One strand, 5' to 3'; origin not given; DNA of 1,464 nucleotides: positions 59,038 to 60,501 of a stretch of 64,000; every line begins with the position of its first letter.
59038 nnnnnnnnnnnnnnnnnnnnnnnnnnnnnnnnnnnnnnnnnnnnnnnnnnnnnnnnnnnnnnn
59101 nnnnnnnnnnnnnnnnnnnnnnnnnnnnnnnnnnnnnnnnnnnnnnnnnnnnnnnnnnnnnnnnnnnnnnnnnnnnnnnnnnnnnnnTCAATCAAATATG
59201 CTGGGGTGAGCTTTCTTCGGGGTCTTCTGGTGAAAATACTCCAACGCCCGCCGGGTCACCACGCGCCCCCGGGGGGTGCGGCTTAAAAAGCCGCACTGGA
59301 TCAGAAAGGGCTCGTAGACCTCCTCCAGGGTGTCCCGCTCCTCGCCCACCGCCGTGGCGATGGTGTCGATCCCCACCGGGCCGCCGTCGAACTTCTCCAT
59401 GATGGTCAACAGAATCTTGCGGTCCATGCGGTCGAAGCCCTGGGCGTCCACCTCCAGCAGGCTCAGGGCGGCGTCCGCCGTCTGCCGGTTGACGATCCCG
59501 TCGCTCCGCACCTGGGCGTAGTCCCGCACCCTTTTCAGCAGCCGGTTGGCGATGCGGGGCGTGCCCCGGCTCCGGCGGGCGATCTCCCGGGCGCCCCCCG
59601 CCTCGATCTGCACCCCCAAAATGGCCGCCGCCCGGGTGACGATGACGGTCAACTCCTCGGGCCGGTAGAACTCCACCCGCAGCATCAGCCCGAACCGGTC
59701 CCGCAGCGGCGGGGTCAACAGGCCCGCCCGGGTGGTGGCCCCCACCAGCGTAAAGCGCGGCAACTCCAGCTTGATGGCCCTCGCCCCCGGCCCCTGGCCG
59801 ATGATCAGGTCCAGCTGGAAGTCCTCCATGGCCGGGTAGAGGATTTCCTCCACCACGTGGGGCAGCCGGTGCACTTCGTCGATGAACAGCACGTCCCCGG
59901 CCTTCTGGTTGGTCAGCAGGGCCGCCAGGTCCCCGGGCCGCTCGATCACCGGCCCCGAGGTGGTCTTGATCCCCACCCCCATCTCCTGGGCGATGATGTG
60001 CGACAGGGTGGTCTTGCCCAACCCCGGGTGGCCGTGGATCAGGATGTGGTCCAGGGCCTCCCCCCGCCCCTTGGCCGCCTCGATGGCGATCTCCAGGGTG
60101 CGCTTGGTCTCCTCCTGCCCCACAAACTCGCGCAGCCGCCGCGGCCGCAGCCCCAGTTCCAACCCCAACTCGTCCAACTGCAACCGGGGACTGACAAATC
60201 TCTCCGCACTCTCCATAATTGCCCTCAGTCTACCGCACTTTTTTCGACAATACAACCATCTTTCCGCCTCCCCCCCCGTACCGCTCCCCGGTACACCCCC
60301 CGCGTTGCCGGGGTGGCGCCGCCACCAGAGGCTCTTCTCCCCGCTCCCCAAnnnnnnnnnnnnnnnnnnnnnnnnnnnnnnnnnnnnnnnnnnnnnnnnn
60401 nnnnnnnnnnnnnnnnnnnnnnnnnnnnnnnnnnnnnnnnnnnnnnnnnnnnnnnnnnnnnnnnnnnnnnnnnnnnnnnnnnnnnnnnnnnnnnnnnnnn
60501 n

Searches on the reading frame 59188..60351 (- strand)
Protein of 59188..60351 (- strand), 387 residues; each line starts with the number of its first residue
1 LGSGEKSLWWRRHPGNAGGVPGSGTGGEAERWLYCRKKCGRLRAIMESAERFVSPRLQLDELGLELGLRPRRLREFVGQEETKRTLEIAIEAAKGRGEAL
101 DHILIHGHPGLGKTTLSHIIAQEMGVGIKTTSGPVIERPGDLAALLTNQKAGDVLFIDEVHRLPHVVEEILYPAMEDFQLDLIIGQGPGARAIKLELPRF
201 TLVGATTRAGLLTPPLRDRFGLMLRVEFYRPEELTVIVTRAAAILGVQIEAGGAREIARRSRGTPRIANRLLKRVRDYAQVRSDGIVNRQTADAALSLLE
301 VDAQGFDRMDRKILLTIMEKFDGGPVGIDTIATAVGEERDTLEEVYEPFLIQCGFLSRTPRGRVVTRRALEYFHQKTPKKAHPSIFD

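Call 35: search_protein_families(library=pfam, proteins=[window:59188-60351:-], max_evalue=0.00001)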
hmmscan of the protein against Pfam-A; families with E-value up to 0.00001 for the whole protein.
window:59188-60351:- (387 aa): 5 families
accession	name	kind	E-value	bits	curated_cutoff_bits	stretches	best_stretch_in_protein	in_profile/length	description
PF05496.18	RuvB_N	-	5.2e-77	257.5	27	1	68-225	1-158/159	Holliday junction DNA helicase RuvB P-loop domain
PF17864.7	AAA_lid_4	-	3.3e-32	110.5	27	1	229-302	1-74/74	RuvB AAA lid domain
PF05491.19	RuvB_C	-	1.8e-24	85.9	24.7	1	304-373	2-71/72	RuvB C-terminal winged helix domain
PF00004.35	AAA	-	4.7e-18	66.4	21.2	1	103-226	1-129/131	ATPase family associated with various cellular activities (AAA)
PF07728.20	AAA_5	-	1.3e-06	28.9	22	0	144-220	59-139/139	AAA domain (dynein-related subfamily)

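Call 75: find_homologous_proteins(query=window:59188-60351:-, max_evalue=1e-50)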
Query window:59188-60351:- (387 aa): 8000 proteins with E <= 1e-50 among 8000 candidates; the best 120 are listed.
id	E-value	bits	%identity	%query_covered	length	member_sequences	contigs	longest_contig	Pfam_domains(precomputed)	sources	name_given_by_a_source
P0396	7.2e-218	741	100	88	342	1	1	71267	PF05491.20,PF17864.8,PF00004.36,PF05496.19,PF07728.21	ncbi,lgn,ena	-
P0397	1.9e-194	664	89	88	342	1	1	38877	PF05491.20,PF17864.8,PF00004.36,PF05496.19,PF07728.21,PF01078.28,PF13191.13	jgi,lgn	-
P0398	7.2e-177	606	83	88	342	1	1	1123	PF05491.20,PF17864.8,PF00004.36,PF05496.19,PF07728.21,PF13191.13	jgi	jgi:Holliday junction DNA helicase RuvB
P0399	2.1e-174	598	79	88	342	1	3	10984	PF05491.20,PF17864.8,PF00004.36,PF05496.19,PF07728.21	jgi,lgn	jgi:Holliday junction DNA helicase RuvB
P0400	5.1e-173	593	80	87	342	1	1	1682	PF05491.20,PF17864.8,PF00004.36,PF05496.19,PF07728.21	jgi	jgi:Holliday junction DNA helicase RuvB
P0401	3.2e-172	591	76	90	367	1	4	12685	PF05491.20,PF17864.8,PF00004.36,PF05496.19,PF07728.21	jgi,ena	-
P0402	1.9e-171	588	80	88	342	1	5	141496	PF06068.20,PF05491.20,PF17864.8,PF00004.36,PF05496.19,PF07728.21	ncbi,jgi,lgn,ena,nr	ncbi:MAG: Holliday junction branch migration DNA helicase RuvB [Desulfobacca sp. 4484_104]|nr:MAG: H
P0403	2.6e-170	584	78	88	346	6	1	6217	PF06068.20,PF05491.20,PF17864.8,PF00004.36,PF05496.19,PF07728.21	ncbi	-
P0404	2.6e-170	584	78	88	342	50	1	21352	PF06068.20,PF05491.20,PF17864.8,PF00004.36,PF05496.19,PF07728.21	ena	-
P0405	3.0e-169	581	76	88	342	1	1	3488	PF05491.20,PF17864.8,PF00004.36,PF05496.19,PF07728.21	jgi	jgi:holliday junction DNA helicase RuvB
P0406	4.9e-169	580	77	88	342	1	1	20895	PF06068.20,PF05491.20,PF17864.8,PF00004.36,PF05496.19,PF07728.21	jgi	-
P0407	7.4e-169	580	78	89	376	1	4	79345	PF05491.20,PF17864.8,PF00004.36,PF05496.19,PF07728.21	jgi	-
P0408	3.2e-168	578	78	88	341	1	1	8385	PF06068.20,PF05491.20,PF17864.8,PF00004.36,PF05496.19,PF07728.21,PF01078.28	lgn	-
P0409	4.5e-168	577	77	88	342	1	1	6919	PF05491.20,PF17864.8,PF00004.36,PF05496.19,PF07728.21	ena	-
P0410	6.3e-168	577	78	88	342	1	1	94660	PF06068.20,PF05491.20,PF17864.8,PF00004.36,PF05496.19,PF07728.21,PF01078.28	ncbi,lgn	ncbi:MAG: Holliday junction branch migration DNA helicase RuvB [Desulfobacteraceae bacterium]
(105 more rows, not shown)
